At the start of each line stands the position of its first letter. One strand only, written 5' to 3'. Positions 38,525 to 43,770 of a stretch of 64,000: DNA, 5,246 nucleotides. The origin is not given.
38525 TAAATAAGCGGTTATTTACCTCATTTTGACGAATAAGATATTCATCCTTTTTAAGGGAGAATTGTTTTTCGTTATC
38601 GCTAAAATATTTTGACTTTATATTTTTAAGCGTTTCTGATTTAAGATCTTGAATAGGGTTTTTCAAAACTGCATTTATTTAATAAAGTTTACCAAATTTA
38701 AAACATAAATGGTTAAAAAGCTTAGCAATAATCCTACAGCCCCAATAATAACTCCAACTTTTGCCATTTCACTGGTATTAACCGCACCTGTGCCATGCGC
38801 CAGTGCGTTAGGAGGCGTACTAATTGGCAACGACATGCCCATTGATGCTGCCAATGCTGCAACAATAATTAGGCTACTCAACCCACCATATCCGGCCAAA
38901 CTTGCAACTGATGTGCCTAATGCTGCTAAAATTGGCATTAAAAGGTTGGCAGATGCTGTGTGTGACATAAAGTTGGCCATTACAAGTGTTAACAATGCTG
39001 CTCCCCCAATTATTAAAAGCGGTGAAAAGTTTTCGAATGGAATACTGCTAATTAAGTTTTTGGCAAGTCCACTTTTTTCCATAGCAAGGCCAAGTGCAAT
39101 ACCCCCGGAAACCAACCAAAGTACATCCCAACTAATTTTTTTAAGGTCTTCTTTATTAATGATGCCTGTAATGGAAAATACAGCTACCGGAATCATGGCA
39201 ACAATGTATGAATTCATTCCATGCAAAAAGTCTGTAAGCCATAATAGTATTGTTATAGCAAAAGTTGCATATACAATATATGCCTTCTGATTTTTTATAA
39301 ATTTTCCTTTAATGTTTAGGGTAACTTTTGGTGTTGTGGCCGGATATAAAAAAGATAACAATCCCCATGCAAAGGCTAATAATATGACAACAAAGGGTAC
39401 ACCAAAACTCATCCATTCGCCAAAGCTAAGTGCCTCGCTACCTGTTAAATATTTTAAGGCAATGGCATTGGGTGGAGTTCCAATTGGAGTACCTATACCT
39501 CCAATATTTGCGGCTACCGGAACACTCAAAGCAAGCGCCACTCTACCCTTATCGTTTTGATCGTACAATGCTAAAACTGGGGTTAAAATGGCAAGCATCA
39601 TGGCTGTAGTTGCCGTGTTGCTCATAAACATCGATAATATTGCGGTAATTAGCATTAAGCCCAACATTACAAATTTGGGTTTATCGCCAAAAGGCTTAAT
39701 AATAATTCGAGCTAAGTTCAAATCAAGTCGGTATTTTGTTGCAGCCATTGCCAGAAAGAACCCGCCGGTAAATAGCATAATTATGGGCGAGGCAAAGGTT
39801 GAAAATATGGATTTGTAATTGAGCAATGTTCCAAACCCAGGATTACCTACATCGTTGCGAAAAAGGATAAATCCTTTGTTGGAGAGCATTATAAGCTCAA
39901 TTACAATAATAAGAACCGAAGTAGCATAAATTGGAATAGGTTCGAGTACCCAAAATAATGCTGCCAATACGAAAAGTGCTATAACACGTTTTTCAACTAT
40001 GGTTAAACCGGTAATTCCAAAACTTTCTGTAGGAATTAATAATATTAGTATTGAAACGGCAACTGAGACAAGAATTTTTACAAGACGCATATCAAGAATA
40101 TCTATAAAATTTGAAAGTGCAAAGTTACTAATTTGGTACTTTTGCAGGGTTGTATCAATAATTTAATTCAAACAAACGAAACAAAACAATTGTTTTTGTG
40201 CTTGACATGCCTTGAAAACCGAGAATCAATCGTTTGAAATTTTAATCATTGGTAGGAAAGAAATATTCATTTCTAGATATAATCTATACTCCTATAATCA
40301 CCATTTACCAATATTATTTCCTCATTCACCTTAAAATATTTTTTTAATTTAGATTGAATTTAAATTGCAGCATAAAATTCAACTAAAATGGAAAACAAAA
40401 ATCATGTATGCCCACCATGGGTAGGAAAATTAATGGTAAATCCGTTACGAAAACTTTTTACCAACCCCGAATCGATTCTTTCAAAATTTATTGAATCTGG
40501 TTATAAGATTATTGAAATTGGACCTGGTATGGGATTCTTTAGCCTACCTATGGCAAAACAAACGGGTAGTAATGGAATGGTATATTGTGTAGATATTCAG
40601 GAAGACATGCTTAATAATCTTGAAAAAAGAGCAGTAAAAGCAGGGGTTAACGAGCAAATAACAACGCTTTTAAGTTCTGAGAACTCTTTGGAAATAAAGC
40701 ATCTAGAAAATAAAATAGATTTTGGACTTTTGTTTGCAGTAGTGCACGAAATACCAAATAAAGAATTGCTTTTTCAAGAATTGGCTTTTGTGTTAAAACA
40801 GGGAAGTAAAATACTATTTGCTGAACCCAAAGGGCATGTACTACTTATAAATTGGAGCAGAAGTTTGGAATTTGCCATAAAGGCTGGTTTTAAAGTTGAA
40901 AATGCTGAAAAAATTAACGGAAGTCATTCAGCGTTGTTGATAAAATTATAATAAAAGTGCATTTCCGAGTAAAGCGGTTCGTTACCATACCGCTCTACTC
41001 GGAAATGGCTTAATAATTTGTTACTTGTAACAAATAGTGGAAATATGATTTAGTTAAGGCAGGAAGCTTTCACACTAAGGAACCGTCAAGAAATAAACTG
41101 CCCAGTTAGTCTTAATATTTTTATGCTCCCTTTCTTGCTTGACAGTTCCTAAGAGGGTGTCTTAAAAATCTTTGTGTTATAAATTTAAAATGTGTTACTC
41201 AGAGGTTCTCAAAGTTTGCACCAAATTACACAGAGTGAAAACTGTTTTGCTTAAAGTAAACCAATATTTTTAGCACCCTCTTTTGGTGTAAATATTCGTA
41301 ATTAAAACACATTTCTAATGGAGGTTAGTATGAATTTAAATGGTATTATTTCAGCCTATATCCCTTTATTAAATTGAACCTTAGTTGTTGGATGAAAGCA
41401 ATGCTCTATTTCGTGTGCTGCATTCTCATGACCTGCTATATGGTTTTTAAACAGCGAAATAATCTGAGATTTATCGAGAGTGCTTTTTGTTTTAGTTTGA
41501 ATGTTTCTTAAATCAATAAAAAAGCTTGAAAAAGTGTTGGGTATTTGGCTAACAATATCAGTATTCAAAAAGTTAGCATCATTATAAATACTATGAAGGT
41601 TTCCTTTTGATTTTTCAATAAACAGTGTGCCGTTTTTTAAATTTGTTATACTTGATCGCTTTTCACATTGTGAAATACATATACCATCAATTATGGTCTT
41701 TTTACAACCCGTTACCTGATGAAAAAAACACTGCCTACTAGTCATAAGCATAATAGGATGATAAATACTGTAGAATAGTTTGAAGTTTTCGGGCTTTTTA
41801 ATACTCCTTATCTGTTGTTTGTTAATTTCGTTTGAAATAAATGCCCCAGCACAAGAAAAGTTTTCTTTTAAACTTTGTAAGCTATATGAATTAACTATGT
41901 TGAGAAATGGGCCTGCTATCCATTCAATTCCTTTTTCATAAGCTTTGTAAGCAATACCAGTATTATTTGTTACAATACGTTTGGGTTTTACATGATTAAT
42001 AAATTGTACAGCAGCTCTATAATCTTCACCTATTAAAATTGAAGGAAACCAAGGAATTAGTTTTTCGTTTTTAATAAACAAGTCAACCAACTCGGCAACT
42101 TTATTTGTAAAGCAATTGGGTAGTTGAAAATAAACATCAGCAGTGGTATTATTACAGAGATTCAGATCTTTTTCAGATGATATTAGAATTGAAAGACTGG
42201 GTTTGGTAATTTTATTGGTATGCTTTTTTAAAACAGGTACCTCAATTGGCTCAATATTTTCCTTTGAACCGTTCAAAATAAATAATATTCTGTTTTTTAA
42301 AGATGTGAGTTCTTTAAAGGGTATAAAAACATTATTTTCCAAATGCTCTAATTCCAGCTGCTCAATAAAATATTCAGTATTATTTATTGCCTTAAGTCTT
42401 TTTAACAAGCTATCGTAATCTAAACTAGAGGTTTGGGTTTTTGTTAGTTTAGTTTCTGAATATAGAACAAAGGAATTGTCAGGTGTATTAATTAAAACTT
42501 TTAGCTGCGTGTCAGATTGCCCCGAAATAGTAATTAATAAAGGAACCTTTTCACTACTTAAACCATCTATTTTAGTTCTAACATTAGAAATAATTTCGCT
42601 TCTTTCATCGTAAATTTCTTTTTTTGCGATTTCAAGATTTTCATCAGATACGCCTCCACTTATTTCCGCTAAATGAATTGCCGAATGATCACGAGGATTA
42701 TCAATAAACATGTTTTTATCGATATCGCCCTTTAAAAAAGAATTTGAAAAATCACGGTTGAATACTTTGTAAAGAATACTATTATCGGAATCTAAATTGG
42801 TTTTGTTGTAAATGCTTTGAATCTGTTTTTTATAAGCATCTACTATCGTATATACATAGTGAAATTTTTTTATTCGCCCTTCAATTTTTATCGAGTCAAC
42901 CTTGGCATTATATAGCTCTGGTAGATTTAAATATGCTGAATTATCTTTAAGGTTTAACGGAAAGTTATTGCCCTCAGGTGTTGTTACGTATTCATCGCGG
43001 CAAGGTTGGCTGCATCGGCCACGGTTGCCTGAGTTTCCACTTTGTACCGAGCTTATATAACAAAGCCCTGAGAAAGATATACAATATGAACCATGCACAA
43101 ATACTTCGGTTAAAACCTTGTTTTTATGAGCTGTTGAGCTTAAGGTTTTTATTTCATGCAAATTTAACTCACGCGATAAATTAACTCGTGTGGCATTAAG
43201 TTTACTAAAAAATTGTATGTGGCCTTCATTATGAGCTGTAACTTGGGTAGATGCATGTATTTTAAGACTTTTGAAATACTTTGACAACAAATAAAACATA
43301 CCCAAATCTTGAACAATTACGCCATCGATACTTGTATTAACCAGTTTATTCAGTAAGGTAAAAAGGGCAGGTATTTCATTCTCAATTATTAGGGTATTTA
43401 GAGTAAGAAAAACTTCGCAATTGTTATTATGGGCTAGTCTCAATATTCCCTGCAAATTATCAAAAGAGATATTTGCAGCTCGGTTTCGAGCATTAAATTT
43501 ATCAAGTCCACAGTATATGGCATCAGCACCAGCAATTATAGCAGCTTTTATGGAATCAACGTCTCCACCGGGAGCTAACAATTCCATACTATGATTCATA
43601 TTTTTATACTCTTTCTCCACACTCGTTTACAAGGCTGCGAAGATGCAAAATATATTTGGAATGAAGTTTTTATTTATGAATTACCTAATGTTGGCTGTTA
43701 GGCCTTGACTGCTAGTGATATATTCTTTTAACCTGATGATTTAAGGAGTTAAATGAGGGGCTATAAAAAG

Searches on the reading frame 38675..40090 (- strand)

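Call 83: search_protein_families(library=pfam, proteins=[window:38675-40090:-])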
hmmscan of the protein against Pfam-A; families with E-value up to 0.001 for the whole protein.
window:38675-40090:- (471 aa): 2 families
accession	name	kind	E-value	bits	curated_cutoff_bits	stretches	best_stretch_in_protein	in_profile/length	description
PF03600.22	CitMHS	-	1.1e-41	143.5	31.9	1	45-394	2-320/336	Citrate transporter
PF00939.25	Na_sulph_symp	-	2.6e-39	136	27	1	3-461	4-462/472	Sodium:sulfate symporter transmembrane region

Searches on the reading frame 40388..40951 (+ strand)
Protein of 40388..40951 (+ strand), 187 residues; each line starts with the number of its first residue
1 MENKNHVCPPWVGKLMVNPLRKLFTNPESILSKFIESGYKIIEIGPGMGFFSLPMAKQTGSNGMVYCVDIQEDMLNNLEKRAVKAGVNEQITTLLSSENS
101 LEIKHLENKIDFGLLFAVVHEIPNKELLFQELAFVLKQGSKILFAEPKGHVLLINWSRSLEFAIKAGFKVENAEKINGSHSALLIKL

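Call 83: search_protein_families(library=pfam, proteins=[window:40388-40951:+])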
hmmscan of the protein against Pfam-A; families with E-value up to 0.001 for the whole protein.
window:40388-40951:+ (187 aa): 9 families
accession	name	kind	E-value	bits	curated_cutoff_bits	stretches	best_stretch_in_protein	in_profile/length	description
PF13847.12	Methyltransf_31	-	1.1e-13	51.6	27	1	35-150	1-115/145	Methyltransferase domain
PF08241.18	Methyltransf_11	-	2.5e-10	41.3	21.2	1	43-144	2-95/95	Methyltransferase domain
PF13649.12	Methyltransf_25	-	7e-10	39.9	27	1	41-139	1-96/97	Methyltransferase domain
PF01209.24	Ubie_methyltran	-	1.1e-07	31.9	20.1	1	36-146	46-153/233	ubiE/COQ5 methyltransferase family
PF08242.18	Methyltransf_12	-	3.1e-06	28.2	30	1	42-140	1-96/98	Methyltransferase domain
PF13489.12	Methyltransf_23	-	5.3e-06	26.7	27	1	32-154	17-126/164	Methyltransferase domain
PF10294.15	Methyltransf_16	-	0.00043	20.5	21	1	37-146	46-157/174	Lysine methyltransferase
PF13679.12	Methyltransf_32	-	0.00068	20.1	27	1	37-99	25-90/143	Methyltransferase domain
PF01596.23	Methyltransf_3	-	0.00098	18.9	22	0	38-116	45-125/204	O-methyltransferase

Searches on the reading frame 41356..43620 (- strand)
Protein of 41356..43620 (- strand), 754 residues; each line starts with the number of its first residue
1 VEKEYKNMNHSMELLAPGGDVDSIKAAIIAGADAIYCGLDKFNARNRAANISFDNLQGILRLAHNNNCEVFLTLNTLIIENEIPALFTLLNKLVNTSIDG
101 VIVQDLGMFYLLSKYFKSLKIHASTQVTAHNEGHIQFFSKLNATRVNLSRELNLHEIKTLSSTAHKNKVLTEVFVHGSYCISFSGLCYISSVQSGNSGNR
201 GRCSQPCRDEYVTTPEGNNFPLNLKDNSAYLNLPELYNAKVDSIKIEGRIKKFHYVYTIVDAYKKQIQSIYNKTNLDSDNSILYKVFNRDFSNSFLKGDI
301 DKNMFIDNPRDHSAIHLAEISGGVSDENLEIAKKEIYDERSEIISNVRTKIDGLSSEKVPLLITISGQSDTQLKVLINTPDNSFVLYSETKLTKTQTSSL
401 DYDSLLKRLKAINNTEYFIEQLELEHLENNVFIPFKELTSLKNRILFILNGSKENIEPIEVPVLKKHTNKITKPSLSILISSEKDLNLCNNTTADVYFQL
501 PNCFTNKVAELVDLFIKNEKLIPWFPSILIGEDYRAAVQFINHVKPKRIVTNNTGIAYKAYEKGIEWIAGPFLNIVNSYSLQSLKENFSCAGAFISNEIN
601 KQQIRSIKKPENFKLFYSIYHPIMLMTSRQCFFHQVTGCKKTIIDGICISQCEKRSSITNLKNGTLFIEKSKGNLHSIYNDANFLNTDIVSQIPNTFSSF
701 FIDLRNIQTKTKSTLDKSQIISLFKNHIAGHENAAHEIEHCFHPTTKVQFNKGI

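Call 83: search_protein_families(library=pfam, proteins=[window:41356-43620:-])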
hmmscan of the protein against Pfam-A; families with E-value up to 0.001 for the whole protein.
window:41356-43620:- (754 aa): 2 families
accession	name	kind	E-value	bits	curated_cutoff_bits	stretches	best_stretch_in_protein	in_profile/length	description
PF01136.24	Peptidase_U32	-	3.8e-70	236.2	22.4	2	85-299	3-230/233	Peptidase family U32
PF12392.13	DUF3656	-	6.2e-07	30.5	22.1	1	344-444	10-99/109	Collagenase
